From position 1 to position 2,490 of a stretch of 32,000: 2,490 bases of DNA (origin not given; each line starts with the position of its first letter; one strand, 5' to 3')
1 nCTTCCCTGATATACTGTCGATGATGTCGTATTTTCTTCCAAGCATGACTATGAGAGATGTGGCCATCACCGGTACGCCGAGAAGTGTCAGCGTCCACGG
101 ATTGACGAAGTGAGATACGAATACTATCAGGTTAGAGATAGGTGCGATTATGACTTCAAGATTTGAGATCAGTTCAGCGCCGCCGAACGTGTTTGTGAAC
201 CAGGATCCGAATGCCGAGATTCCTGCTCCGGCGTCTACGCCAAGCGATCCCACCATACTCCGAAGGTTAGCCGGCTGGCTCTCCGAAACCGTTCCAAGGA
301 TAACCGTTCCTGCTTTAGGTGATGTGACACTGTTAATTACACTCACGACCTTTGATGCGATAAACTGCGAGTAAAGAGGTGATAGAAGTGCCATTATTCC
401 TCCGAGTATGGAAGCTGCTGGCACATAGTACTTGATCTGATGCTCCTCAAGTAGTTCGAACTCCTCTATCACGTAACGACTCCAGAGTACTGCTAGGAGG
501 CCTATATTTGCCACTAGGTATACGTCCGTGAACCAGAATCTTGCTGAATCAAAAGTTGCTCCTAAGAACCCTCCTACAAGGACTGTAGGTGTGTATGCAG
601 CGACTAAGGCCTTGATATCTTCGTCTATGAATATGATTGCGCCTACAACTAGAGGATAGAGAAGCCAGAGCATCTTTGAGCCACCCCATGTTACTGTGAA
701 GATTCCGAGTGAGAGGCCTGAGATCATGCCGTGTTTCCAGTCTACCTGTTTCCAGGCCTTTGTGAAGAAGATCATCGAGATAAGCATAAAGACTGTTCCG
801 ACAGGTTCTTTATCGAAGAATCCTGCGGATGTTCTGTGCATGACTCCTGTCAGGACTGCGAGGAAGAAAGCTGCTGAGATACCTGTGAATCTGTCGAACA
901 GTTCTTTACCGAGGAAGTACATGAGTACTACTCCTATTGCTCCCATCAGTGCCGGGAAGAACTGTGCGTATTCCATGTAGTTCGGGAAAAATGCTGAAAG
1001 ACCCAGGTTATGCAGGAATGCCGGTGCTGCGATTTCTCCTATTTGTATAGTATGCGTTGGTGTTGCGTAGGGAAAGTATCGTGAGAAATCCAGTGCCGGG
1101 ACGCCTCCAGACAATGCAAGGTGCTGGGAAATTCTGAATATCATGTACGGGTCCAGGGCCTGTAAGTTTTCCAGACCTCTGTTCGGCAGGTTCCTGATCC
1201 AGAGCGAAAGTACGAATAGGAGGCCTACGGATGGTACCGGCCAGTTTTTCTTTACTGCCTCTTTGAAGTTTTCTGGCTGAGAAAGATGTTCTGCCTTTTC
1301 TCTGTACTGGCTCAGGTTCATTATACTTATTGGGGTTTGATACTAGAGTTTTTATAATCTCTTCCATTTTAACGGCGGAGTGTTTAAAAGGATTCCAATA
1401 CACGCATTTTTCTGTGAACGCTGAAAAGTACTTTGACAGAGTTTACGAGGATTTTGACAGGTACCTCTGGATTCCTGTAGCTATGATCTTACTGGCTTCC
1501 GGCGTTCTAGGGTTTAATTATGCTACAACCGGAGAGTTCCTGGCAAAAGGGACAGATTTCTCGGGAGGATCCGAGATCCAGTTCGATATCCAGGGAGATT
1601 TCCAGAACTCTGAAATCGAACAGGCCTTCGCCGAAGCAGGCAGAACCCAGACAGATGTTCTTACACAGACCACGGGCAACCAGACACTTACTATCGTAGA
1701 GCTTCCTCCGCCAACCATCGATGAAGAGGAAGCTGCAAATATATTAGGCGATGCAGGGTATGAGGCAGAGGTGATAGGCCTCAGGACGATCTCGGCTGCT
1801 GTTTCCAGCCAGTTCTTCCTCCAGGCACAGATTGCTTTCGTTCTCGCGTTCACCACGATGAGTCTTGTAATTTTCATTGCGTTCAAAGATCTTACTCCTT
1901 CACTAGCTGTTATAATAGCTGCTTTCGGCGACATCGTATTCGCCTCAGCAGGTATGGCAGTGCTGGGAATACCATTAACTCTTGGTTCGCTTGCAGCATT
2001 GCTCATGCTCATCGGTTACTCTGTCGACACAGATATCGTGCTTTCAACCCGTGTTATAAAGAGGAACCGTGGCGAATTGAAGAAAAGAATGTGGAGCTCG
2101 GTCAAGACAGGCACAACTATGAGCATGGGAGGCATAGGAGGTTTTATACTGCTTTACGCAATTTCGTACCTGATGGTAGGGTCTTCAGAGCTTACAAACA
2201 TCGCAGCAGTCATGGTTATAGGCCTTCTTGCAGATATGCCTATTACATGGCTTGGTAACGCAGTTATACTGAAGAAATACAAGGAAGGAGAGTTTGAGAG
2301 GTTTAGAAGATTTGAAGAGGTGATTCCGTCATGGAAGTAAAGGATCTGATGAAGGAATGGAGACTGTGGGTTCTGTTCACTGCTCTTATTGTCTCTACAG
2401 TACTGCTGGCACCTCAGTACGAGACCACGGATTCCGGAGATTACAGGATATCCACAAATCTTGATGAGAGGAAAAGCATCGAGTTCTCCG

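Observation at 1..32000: AGGCCT is a hyper-abundant palindromic hexamer: about 120 copies in 32 kb, roughly 20x composition expectation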

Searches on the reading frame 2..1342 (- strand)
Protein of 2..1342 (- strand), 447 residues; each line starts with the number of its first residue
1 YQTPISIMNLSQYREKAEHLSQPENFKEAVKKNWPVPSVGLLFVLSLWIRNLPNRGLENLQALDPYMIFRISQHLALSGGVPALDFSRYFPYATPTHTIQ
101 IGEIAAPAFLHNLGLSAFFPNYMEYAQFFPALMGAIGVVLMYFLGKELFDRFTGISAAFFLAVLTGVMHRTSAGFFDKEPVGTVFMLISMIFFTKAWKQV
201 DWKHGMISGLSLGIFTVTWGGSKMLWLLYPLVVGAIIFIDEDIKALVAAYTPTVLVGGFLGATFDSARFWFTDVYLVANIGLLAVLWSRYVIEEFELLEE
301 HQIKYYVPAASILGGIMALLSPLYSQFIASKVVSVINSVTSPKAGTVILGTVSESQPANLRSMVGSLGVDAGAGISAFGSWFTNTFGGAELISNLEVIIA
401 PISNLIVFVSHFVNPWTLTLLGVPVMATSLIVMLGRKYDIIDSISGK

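Call 48: search_protein_families(library=pfam, proteins=[window:2-1342:-], max_evalue=0.001)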
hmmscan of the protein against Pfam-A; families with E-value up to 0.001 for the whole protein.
window:2-1342:- (447 aa): 2 families
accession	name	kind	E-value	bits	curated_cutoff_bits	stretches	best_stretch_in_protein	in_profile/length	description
PF02516.20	STT3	-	1.8e-17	64.4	24.5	1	55-266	24-235/405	Oligosaccharyl transferase STT3, N-terminal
PF13231.12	PMT_2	-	8.9e-08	32.9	26.1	1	119-218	17-114/160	Dolichyl-phosphate-mannose-protein mannosyltransferase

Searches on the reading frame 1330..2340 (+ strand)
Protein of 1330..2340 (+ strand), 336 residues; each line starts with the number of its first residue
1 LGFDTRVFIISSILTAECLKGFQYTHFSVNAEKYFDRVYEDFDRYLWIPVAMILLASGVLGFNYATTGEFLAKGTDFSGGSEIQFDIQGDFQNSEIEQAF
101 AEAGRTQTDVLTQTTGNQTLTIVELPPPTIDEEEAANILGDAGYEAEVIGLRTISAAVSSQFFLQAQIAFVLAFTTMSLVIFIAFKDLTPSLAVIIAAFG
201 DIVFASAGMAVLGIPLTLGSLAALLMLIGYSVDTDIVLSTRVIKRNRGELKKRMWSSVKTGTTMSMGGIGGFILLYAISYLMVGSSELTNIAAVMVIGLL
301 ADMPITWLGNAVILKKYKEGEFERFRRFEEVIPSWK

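Call 6: search_protein_families(library=ncbifam, proteins=[window:1330-2340:+])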
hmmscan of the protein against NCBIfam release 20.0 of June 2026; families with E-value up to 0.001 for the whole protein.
window:1330-2340:+ (336 aa): 19 families
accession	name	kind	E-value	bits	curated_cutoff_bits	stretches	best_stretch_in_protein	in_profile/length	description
NF006354.0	PRK08578.1-2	equivalog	7.1e-58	196.3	353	1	44-324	15-291/296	preprotein translocase subunit SecF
NF006353.0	PRK08578.1-1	subfamily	1.1e-57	195.7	282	1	47-319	10-276/281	preprotein translocase subunit SecF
NF041305.1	SecF_Halo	equivalog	6.1e-51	173.5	420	1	46-318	20-284/289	protein translocase subunit SecF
NF006355.0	PRK08578.1-3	equivalog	1.6e-48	165.4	421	1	47-318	21-284/290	preprotein translocase subunit SecF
NF006356.0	PRK08578.1-4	equivalog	3.5e-42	145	330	1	49-318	38-295/302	preprotein translocase subunit SecF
NF006357.0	PRK08578.2-1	equivalog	1.5e-36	126.7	304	1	47-318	10-274/282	preprotein translocase subunit SecF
TIGR00966.2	transloc_SecF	equivalog_domain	4e-26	92.1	160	1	44-300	7-262/279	protein translocase subunit SecF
NF009583.0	PRK13024.1-3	subfamily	8.5e-21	73.7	721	1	44-301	463-717/755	protein translocase subunit SecDF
NF009581.0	PRK13024.1-1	equivalog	5.1e-14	51.3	1058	1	71-302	478-714/752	protein translocase subunit SecDF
TIGR00916.1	2A0604s01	subfamily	1.6e-13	50.8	148.6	1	144-303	68-227/231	SecD/SecF family protein translocase subunit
NF006218.0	PRK08343.1-4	subfamily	1.7e-12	46.9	383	1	147-313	223-384/392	preprotein translocase subunit SecD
NF011315.0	PRK14726.1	equivalog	3.4e-10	38.7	1249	1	45-244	555-751/855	protein translocase subunit SecDF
NF009584.0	PRK13024.1-4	equivalog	3.9e-10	38.7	1171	1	71-301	480-715/759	protein translocase subunit SecDF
NF009580.0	PRK13023.1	equivalog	7.3e-09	34.4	1153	1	61-300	491-733/775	protein translocase subunit SecDF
NF009582.0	PRK13024.1-2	equivalog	6.5e-07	27.7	723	1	50-247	539-745/859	protein translocase subunit SecDF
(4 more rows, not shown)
